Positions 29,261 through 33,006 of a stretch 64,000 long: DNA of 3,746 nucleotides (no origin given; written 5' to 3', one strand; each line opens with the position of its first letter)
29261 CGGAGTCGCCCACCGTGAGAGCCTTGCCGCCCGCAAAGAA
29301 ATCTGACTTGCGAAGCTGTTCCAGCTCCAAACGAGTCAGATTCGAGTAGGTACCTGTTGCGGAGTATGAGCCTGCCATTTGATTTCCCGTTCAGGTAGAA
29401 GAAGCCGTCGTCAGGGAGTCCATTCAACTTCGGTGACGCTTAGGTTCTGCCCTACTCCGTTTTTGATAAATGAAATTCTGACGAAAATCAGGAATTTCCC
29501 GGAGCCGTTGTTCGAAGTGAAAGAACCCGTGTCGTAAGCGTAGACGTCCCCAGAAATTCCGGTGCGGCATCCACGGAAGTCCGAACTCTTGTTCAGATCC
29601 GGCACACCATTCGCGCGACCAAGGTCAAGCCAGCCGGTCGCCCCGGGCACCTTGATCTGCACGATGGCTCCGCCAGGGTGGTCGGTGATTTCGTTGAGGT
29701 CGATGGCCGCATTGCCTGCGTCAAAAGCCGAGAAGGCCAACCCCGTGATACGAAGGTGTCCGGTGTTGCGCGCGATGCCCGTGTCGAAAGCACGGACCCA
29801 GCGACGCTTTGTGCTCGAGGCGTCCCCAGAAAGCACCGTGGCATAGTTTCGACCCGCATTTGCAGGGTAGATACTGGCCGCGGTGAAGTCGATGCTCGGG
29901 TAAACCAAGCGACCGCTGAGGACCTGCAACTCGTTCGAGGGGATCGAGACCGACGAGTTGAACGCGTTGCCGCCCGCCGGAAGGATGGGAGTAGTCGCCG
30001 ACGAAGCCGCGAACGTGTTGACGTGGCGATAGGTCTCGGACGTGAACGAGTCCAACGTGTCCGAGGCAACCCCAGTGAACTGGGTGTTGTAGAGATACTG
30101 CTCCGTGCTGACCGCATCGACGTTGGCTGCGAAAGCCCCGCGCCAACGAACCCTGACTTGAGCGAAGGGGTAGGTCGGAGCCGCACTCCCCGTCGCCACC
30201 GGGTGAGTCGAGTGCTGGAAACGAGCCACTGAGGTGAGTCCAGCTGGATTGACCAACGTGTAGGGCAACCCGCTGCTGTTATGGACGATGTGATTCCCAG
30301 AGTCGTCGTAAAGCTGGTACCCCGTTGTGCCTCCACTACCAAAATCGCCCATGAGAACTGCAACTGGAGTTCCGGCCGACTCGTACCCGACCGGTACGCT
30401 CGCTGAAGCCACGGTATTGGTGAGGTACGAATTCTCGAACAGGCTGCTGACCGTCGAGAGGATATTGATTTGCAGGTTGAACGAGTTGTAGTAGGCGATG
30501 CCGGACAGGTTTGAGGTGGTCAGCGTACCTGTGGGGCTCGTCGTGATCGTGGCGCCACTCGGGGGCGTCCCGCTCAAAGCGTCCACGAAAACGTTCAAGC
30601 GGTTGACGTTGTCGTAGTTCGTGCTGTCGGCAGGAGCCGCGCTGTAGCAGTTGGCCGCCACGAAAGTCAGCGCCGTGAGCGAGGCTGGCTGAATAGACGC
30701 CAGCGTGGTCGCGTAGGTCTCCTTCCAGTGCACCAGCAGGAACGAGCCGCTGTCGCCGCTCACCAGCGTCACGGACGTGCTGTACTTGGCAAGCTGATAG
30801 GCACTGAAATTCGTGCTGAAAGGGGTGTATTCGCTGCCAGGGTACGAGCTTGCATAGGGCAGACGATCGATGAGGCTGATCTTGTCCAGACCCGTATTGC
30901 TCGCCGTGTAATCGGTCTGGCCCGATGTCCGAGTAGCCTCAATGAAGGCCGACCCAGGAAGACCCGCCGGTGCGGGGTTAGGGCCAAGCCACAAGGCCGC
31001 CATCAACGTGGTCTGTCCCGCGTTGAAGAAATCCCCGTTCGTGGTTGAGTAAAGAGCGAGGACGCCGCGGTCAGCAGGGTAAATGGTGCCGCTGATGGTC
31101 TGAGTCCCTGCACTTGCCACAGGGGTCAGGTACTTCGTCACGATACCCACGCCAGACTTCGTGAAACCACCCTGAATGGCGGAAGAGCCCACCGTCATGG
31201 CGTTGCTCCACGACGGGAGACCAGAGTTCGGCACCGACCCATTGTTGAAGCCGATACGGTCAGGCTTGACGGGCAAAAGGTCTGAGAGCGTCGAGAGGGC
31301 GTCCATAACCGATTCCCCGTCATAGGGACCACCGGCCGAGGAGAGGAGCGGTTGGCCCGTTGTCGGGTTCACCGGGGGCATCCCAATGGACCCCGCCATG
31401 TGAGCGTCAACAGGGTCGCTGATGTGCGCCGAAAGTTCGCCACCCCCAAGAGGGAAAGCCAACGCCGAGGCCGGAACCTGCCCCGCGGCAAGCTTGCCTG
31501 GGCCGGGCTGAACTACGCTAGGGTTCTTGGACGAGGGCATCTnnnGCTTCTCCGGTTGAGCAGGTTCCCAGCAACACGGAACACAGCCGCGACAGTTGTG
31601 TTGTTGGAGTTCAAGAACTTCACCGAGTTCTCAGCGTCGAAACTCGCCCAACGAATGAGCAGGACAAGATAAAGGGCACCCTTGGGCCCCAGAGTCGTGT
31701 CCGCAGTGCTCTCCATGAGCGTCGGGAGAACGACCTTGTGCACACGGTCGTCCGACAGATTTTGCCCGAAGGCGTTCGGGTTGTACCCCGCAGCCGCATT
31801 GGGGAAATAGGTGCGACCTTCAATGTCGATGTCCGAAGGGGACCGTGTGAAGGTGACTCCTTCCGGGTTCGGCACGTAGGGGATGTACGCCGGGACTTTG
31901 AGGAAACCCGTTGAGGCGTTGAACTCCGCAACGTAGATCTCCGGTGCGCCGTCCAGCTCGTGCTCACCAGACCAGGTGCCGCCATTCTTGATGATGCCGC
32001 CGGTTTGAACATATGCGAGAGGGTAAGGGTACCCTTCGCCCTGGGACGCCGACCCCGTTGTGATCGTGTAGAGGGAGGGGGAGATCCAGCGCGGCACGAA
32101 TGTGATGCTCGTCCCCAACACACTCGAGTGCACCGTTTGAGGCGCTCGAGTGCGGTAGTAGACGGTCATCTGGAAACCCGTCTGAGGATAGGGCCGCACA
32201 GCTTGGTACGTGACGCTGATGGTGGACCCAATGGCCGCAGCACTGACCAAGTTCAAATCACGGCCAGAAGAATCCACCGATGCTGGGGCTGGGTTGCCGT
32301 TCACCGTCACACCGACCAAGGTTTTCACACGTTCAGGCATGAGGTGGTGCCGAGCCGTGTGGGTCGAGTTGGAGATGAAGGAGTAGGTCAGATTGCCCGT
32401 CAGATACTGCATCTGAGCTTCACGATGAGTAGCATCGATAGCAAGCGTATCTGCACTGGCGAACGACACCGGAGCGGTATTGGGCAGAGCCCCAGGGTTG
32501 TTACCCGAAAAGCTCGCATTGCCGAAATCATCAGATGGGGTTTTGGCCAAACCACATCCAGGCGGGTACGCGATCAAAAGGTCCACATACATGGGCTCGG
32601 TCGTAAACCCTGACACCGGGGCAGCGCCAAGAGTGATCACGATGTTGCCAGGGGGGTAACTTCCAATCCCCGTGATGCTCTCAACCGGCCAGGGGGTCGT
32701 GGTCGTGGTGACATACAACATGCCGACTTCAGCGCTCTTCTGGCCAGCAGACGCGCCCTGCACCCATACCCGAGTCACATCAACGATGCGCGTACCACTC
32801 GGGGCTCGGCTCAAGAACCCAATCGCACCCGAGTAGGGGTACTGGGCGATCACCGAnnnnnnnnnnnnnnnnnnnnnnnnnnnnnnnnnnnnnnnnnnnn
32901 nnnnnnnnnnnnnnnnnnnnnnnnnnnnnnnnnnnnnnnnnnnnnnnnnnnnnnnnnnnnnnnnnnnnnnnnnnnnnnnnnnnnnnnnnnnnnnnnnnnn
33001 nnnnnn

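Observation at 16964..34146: Two large paralogs (1527 aa and 867 aa) with a shared ~350-aa N-terminal domain bracket a block containing a 2377-aa protein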

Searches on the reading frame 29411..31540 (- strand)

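Call 8: search_protein_families(library=pfam, proteins=[window:29411-31540:-], max_evalue=0.1)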
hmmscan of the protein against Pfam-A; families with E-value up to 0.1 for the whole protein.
window:29411-31540:- (709 aa): 1 family
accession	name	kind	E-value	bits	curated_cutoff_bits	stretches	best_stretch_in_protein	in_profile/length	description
PF14408.11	Actino_peptide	-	0.083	13.4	25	0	301-343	3-45/58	Ribosomally synthesised peptide in actinomycetes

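Call 9: search_protein_families(library=phrogs, proteins=[window:29411-31540:-], max_evalue=0.01)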
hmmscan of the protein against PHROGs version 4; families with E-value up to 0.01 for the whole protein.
window:29411-31540:- (709 aa): 0 families

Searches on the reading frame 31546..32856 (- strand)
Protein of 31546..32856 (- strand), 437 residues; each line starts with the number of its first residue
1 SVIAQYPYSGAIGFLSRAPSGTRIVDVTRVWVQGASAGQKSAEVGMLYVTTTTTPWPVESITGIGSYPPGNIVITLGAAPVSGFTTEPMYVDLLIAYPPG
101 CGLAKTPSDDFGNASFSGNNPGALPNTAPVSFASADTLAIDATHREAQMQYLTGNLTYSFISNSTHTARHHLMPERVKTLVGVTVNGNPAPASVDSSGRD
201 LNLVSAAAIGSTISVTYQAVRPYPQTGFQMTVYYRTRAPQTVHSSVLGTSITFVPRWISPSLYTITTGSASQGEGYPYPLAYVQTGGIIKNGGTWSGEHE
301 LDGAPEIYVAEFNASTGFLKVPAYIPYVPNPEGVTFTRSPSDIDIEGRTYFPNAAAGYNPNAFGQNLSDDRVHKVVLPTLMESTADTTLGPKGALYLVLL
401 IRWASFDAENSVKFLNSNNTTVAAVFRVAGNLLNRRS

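Call 85: search_dna_similar(query=window:31546-32856:-, collection=phages, mode=protein, max_evalue=0.01, max_rows=20)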
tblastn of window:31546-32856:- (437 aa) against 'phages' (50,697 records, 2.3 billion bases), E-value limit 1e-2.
Records with a match: 1; places in all: 1; records where one place covers at least 80% of the query: 1.
Best place of each record, by identity: <60% 1.
By first word of the organism name: uncultured 1.
By host as written in the record: - 1.
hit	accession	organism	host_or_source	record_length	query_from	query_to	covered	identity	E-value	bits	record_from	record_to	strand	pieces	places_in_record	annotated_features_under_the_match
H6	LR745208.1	uncultured phage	metagenomic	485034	7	433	98%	27.9%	2e-23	109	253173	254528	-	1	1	record has no annotation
